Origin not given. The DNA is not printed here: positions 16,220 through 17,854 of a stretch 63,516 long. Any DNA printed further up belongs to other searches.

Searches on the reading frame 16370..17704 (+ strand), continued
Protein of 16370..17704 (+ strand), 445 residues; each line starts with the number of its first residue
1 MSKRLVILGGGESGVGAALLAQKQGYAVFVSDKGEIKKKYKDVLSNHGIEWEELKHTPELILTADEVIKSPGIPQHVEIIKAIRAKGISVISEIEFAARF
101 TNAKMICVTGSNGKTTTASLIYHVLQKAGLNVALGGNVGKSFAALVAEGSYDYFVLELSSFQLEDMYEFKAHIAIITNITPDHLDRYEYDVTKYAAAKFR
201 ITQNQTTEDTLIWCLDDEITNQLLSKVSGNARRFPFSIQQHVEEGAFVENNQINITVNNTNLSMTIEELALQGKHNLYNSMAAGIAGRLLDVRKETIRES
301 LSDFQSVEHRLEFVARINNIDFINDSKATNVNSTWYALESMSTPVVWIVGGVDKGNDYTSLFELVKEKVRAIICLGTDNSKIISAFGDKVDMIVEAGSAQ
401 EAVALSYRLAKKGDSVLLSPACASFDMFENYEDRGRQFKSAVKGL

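Call 64: find_related_loci(query=window:16370-17704:+, collection=metagenome_contigs, flank=2500)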
Query window:16370-17704:+ (445 aa) in metagenome_contigs; peptide patterns used: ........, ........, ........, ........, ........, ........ (x = any residue, [..] = any of these).
599 stretches matched a pattern (row limit reached: there are more); 268 encode a relative of the query (tblastn E <= 1e-3); the best 80 are kept; 80 distinct loci.
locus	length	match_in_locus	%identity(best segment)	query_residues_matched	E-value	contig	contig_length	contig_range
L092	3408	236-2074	75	3-445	0e+0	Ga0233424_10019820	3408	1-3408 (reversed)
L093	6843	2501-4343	71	1-445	0e+0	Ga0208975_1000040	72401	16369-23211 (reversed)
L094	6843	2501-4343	71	1-445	0e+0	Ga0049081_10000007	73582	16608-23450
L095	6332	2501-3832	69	3-445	0e+0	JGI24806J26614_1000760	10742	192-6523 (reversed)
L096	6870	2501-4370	70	3-445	0e+0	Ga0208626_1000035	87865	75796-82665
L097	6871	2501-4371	68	4-445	0e+0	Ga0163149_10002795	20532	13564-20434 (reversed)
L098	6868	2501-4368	68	3-445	0e+0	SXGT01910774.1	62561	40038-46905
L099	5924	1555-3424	68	3-445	0e+0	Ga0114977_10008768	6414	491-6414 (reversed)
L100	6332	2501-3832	65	2-445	0e+0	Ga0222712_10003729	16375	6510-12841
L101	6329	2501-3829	62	3-445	0e+0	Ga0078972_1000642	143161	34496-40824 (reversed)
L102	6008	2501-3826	62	4-445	0e+0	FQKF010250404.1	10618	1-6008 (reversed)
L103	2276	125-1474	61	1-443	0e+0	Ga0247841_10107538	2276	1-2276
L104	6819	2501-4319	63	1-445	0e+0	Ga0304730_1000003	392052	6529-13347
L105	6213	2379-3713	61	2-445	0e+0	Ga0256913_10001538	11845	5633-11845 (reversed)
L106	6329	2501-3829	61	2-445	0e+0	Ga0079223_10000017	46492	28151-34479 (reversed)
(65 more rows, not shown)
